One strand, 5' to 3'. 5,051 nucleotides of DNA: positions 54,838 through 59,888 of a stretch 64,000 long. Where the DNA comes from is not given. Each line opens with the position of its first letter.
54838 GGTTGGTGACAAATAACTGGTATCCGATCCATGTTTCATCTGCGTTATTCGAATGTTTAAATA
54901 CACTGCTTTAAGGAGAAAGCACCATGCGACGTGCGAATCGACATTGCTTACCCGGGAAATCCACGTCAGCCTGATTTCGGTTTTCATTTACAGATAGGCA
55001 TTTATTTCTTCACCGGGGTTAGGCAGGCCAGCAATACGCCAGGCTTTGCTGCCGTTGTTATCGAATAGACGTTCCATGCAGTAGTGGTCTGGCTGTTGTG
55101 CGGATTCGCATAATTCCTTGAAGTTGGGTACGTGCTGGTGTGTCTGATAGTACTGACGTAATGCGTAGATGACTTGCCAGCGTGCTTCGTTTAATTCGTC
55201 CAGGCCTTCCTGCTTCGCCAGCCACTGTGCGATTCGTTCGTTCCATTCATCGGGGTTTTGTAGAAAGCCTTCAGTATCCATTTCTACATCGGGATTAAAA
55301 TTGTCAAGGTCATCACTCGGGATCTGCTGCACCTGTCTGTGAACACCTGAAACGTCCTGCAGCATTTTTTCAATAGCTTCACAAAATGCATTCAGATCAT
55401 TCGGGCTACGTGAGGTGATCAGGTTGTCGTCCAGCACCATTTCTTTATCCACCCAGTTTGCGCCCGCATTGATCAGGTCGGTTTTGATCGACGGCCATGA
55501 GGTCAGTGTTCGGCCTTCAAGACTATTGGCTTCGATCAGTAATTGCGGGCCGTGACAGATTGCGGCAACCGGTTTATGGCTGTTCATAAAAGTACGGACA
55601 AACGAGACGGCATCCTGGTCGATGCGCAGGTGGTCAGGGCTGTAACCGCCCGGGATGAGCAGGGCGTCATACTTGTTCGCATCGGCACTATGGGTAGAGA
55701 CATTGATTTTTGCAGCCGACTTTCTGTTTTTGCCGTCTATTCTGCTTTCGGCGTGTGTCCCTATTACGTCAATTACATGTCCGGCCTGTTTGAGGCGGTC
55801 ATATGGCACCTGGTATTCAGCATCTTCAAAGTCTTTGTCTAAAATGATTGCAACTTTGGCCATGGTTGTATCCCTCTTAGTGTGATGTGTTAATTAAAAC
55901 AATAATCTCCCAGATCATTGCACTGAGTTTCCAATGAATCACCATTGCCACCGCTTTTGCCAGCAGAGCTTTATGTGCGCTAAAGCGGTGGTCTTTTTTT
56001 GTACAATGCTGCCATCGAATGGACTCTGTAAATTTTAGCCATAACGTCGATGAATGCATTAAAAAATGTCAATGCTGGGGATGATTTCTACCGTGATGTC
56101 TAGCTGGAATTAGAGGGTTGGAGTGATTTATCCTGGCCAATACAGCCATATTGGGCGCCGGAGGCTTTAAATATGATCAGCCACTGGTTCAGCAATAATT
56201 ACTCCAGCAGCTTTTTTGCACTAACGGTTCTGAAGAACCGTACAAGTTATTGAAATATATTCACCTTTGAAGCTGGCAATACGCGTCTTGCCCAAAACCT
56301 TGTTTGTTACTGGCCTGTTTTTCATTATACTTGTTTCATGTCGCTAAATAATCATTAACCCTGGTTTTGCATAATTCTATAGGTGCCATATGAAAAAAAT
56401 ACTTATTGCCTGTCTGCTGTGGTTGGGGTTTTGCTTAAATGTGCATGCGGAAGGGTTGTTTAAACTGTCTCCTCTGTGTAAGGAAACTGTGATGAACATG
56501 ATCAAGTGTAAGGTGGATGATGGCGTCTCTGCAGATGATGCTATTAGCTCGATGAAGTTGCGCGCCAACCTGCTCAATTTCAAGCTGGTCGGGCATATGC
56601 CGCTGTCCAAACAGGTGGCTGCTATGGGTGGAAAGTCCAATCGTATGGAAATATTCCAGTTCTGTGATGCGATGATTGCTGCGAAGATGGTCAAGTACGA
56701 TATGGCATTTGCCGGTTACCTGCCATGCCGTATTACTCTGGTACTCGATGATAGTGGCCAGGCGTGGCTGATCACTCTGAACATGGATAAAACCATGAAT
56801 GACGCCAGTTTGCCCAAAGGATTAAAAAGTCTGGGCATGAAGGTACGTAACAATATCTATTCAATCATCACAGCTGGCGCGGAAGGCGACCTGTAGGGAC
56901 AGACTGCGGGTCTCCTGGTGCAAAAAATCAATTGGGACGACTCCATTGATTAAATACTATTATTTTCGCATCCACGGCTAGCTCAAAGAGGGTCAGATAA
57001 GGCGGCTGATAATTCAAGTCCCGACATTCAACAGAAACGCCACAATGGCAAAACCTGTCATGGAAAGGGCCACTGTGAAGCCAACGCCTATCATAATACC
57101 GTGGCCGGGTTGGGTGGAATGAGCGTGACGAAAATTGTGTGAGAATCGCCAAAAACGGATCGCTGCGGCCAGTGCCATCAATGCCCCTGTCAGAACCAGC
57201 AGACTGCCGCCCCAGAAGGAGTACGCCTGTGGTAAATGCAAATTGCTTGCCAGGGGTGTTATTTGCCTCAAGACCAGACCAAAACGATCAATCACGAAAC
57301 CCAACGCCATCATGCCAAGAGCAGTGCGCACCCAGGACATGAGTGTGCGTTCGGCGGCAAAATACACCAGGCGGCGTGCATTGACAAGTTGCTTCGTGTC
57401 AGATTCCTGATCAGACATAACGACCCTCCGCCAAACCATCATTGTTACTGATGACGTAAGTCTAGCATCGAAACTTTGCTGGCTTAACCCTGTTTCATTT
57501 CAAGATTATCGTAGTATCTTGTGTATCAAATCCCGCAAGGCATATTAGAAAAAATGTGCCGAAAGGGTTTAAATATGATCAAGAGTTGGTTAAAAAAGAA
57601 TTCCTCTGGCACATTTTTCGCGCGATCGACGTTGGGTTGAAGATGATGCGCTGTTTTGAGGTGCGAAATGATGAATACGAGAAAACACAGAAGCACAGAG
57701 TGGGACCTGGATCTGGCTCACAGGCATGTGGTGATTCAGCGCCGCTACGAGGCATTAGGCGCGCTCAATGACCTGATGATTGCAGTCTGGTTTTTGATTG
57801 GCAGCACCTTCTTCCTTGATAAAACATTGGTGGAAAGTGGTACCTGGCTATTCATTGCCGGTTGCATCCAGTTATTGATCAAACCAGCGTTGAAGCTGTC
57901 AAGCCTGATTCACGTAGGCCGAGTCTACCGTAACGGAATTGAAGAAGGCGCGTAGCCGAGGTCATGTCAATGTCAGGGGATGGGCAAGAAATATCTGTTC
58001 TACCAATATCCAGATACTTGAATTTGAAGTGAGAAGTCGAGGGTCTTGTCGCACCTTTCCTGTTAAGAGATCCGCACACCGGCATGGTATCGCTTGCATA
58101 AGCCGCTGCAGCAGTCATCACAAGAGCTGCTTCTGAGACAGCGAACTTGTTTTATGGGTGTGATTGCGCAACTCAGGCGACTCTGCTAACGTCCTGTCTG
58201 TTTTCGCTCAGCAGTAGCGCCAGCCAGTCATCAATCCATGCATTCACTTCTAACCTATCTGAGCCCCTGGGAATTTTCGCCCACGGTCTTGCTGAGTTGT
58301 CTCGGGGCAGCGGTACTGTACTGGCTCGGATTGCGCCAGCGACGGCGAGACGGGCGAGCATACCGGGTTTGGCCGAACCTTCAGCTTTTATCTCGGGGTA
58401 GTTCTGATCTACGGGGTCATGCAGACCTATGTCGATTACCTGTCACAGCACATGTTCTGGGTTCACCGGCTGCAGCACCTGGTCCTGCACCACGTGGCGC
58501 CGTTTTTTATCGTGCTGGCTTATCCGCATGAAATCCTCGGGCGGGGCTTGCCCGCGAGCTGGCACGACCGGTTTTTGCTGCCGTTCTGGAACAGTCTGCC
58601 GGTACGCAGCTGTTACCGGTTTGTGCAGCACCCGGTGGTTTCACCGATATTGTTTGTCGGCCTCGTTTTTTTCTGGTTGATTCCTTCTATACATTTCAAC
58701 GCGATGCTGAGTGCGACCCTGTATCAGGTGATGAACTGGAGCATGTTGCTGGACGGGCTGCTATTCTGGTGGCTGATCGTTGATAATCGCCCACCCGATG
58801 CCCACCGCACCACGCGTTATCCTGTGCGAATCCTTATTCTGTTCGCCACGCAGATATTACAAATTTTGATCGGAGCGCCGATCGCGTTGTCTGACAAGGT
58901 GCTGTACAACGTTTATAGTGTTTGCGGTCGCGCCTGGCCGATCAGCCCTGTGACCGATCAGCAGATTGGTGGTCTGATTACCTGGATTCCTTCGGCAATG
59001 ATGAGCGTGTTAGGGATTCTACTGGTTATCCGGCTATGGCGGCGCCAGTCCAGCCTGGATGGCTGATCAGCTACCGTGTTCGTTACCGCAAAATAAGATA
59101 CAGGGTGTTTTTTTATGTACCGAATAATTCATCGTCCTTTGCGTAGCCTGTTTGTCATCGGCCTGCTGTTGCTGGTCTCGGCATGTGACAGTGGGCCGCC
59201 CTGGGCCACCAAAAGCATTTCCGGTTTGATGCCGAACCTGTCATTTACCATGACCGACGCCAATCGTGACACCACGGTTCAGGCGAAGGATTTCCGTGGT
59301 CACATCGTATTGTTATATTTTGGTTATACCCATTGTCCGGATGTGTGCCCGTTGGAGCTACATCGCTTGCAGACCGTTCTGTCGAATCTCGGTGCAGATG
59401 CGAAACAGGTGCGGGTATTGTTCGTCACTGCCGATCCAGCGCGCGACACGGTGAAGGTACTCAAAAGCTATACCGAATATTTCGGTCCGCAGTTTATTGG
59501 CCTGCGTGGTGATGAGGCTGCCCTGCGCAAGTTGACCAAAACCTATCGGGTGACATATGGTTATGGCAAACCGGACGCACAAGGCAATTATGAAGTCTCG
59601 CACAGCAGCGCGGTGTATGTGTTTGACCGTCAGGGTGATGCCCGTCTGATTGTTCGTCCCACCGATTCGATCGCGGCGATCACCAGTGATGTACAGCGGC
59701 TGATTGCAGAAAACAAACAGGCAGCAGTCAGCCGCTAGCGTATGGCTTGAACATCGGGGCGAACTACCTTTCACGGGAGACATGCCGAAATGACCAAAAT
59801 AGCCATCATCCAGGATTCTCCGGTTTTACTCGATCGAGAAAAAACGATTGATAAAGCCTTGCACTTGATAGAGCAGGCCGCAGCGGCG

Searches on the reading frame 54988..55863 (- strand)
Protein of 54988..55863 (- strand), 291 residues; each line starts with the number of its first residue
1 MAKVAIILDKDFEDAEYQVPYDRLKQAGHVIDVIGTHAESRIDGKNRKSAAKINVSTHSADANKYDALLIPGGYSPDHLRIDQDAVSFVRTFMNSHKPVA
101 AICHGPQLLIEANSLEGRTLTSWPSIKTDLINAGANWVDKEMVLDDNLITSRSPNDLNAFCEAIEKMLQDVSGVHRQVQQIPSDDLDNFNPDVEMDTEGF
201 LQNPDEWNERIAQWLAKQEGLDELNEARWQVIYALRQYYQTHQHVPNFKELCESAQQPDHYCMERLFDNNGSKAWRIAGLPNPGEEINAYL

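Call 98: search_protein_families(library=pfam, proteins=[window:54988-55863:-], max_evalue=0.001)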
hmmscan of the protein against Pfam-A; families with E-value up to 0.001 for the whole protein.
window:54988-55863:- (291 aa): 3 families
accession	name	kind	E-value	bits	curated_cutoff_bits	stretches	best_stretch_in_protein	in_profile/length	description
PF01965.30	DJ-1_PfpI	-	3e-49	167.4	26.6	1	3-164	2-162/165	DJ-1/PfpI family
PF04358.19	DsrC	-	5.1e-23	82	24.9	1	192-284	6-104/107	DsrC like protein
PF00117.34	GATase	-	0.0002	21.5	22.8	1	57-114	28-90/190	Glutamine amidotransferase class-I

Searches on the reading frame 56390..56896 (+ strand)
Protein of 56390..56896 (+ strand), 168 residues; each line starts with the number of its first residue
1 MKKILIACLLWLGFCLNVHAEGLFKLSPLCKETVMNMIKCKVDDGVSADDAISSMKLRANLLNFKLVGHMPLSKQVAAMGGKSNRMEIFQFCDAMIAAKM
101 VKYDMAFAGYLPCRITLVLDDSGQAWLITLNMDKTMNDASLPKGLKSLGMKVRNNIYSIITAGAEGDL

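Call 98: search_protein_families(library=pfam, proteins=[window:56390-56896:+], max_evalue=0.001)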
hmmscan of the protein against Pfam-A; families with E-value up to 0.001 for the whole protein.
window:56390-56896:+ (168 aa): 1 family
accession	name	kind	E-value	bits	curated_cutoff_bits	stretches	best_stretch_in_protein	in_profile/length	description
PF03625.19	DUF302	-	4.2e-09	36.6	23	1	72-131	3-62/63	Domain of unknown function DUF302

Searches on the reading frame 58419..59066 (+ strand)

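Call 98: search_protein_families(library=pfam, proteins=[window:58419-59066:+], max_evalue=0.001)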
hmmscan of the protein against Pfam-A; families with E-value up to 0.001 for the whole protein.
window:58419-59066:+ (215 aa): 1 family
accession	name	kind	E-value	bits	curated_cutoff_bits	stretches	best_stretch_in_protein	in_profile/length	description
PF09678.15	Caa3_CtaG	-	3.6e-49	167.7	27.7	1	2-210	37-237/237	Cytochrome c oxidase caa3 assembly factor (Caa3_CtaG)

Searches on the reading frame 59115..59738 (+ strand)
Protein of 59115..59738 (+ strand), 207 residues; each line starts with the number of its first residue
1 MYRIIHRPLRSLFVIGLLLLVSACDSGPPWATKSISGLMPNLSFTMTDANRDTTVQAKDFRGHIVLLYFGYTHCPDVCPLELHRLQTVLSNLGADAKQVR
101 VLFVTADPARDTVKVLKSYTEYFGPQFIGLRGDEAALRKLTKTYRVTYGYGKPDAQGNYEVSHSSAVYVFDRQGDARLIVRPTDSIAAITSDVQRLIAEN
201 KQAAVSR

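Call 98: search_protein_families(library=pfam, proteins=[window:59115-59738:+], max_evalue=0.001)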
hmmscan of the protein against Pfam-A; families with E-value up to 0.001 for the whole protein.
window:59115-59738:+ (207 aa): 2 families
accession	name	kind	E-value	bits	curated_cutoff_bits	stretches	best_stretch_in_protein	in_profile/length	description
PF02630.20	SCO1-SenC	-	2e-41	141.5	22.8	1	43-174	3-132/134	SCO1/SenC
PF00578.27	AhpC-TSA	-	1.1e-06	29.1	26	1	43-119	7-80/124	AhpC/TSA family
